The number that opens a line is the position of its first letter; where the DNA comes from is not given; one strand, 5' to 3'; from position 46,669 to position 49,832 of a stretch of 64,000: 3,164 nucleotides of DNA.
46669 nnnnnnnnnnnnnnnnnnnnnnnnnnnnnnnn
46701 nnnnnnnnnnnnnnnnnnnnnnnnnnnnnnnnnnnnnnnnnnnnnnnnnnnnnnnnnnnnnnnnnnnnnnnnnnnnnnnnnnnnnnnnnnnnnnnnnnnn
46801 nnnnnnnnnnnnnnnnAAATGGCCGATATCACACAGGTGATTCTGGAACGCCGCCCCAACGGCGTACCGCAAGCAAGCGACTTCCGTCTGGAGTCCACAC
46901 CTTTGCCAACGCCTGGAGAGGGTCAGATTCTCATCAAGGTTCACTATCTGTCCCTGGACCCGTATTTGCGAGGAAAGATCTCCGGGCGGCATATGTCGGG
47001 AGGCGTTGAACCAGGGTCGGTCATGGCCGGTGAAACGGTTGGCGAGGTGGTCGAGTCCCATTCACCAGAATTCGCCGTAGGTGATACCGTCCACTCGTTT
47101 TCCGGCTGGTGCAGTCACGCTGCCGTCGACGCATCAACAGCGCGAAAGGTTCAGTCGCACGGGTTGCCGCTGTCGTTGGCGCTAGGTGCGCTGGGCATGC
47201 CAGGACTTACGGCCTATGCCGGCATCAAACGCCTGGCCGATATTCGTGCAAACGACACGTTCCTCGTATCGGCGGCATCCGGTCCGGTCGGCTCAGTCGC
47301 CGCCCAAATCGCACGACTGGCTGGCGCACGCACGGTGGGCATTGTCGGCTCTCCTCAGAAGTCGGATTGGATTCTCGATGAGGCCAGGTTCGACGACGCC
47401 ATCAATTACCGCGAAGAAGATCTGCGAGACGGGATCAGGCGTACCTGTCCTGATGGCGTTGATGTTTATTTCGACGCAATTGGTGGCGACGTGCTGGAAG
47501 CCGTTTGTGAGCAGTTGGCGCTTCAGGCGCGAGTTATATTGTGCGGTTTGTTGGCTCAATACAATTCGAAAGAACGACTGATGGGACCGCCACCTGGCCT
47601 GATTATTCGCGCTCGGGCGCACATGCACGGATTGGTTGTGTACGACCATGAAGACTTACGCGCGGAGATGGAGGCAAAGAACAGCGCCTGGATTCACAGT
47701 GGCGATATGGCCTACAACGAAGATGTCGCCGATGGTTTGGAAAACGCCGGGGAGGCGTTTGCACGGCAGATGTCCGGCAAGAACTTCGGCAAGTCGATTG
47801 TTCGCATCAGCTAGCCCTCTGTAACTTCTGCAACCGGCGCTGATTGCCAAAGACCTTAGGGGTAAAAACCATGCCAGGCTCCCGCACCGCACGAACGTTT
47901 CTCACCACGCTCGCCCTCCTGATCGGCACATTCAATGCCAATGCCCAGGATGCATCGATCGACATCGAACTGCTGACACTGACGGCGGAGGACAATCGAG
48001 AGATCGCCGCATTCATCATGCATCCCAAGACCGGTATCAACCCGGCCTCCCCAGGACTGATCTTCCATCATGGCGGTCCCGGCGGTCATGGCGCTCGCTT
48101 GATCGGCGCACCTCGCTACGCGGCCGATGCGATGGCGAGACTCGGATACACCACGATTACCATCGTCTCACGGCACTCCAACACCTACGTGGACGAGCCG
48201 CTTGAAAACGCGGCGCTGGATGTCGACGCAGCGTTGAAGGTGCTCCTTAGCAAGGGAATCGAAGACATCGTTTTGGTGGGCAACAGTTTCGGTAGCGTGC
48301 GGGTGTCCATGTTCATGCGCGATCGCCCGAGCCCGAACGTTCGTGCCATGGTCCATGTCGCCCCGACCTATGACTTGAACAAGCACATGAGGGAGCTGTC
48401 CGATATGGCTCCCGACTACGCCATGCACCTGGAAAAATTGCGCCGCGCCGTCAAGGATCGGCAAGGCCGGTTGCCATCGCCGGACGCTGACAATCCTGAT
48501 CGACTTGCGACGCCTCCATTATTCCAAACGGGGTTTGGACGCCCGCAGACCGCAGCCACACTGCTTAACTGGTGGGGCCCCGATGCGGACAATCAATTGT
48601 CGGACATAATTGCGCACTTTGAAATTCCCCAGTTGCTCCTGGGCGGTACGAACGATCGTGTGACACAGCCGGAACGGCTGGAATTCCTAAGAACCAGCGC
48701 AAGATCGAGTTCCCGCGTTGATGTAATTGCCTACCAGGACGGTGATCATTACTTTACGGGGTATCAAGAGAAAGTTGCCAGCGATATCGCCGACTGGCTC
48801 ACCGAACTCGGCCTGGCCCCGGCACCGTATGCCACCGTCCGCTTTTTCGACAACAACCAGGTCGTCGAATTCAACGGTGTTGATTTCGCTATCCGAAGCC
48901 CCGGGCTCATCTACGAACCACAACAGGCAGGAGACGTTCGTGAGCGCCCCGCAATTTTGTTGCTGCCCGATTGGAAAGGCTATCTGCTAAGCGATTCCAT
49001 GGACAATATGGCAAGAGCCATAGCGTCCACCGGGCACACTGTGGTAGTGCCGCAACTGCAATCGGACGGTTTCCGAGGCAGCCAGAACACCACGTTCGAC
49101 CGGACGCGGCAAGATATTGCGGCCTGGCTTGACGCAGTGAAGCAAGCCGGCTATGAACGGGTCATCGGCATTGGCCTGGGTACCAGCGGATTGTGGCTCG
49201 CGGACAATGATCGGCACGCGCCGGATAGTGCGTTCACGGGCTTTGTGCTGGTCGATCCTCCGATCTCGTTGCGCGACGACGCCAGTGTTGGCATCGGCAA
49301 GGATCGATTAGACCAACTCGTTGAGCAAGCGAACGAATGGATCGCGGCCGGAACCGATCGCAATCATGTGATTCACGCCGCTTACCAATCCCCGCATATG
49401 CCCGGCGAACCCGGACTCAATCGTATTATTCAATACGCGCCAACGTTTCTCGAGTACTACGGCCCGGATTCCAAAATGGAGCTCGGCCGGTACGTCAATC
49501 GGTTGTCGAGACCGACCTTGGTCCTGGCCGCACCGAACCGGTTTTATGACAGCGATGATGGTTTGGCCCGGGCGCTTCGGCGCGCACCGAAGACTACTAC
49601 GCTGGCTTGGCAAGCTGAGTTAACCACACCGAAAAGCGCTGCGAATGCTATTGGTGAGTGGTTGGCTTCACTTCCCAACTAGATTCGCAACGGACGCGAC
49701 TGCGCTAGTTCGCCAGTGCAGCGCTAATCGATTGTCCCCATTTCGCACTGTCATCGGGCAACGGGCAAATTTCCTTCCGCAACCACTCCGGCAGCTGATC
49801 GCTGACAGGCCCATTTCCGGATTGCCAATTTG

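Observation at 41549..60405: About 18.9 kb lower-GC block wedged against the 3' end of tRNA-Phe: an integrase-less, regulator-less catabolic island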

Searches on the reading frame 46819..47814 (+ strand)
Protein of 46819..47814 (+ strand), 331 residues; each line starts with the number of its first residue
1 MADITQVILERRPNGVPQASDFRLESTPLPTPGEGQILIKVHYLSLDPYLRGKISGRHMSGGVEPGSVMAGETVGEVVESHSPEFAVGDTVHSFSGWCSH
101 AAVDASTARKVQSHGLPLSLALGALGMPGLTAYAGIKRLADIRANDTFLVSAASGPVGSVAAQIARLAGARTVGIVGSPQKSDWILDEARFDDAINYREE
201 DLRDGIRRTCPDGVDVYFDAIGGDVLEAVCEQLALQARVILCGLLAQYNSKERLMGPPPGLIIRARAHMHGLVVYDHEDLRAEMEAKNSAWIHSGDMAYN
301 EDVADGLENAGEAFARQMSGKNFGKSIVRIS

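Call 7: search_protein_families(library=pfam, proteins=[window:46819-47814:+], max_evalue=0.001)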
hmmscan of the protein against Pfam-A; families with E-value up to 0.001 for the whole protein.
window:46819-47814:+ (331 aa): 4 families
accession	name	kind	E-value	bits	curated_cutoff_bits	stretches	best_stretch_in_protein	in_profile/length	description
PF16884.10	ADH_N_2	-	1.6e-32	112.1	31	1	6-111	2-108/108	N-terminal domain of oxidoreductase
PF00107.32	ADH_zinc_N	-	3e-17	63.2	31.8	1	156-285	1-125/129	Zinc-binding dehydrogenase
PF13602.12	ADH_zinc_N_2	-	4.9e-09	37.7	27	1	192-328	4-134/134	Zinc-binding dehydrogenase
PF08240.17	ADH_N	-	0.00013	22.6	23.5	1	33-109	1-80/104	Alcohol dehydrogenase GroES-like domain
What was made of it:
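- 46819..47814 (+): CurA-like NADPH-dependent enone (C=C) reductase, 331 aa. Pfam ADH_N_2 and ADH_zinc_N (call 7).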

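Call 50: search_protein_families(library=ncbifam, proteins=[window:46819-47814:+], max_evalue=0.00001)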
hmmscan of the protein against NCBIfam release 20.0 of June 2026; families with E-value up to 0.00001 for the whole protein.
window:46819-47814:+ (331 aa): 11 families
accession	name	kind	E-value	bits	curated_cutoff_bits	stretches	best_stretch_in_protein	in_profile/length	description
NF058644.1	CurcmRedCuraProt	equivalog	1.9e-102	342.8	440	1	6-330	2-333/336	NADPH-dependent curcumin/dihydrocurcumin reductase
TIGR02825.1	B4_12hDH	equivalog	1.7e-66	224.8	579.85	1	9-328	8-326/327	leukotriene B4 12-hydroxydehydrogenase/15-oxo-prostaglandin 13-reductase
TIGR02824.1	quinone_pig3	subfamily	9.3e-24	84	296.8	1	22-328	15-323/325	putative NAD(P)H quinone oxidoreductase, PIG3 family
NF008024.0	PRK10754.1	subfamily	2.3e-16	59.8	348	1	78-235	72-231/327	NADPH:quinone reductase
NF041183.1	Pks2_ls1_myc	equivalog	5.5e-15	53.3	2400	1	66-248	1467-1648/2086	sulfolipid-1 biosynthesis phthioceranic/hydroxyphthioceranic acid synthase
TIGR02823.1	oxido_YhdH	subfamily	7.7e-14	51.3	297.25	1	34-265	26-260/324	acrylyl-CoA reductase family protein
NF041172.1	AcrlCoa_red_Thmprot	equivalog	1e-13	50.9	500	1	132-247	151-260/334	acryloyl-CoA reductase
NF010344.0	PRK13771.1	subfamily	2.3e-13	49.8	349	1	132-329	151-332/334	putative alcohol dehydrogenase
NF051456.1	acrylyl_AcuI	equivalog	8.1e-08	31.4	440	1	34-246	27-245/325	acrylyl-CoA reductase (NADPH)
NF003808.0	PRK05396.1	equivalog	1e-07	31.1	380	1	149-246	168-266/341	L-threonine 3-dehydrogenase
TIGR01751.1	crot-CoA-red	equivalog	5.7e-07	28.6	378.55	1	131-186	174-231/398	crotonyl-CoA carboxylase/reductase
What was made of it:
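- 46819..47814 (+): NCBIfam curcumin reductase at 343 bits, below the cut-off of 440 (call 50).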

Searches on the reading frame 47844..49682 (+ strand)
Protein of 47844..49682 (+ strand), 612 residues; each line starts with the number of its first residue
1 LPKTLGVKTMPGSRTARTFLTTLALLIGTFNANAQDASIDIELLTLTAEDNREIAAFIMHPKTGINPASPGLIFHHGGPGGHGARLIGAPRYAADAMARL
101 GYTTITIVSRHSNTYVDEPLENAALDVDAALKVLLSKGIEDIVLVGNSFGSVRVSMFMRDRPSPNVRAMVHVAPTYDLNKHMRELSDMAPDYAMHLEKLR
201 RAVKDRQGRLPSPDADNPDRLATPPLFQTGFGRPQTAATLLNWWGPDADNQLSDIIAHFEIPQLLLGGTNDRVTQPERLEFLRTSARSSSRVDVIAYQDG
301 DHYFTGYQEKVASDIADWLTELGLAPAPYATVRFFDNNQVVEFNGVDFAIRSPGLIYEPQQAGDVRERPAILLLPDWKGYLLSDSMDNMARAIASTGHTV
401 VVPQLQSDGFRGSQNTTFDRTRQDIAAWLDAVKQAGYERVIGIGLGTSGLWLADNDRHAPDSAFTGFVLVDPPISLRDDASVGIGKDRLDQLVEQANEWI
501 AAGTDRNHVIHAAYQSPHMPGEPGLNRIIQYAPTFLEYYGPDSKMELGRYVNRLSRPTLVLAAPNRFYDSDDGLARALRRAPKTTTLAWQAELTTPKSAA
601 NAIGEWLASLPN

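Call 7: search_protein_families(library=pfam, proteins=[window:47844-49682:+], max_evalue=0.001)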
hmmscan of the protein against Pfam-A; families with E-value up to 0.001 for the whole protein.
window:47844-49682:+ (612 aa): 3 families
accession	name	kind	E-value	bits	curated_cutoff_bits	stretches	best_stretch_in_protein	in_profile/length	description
PF12146.15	Hydrolase_4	-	1.2e-10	41.5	27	1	125-302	60-232/239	Serine aminopeptidase, S33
PF00561.26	Abhydrolase_1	-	2.5e-08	34.3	25.8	1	72-303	3-239/245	alpha/beta hydrolase fold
PF01738.24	DLH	-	8e-06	26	21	1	354-434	3-72/217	Dienelactone hydrolase family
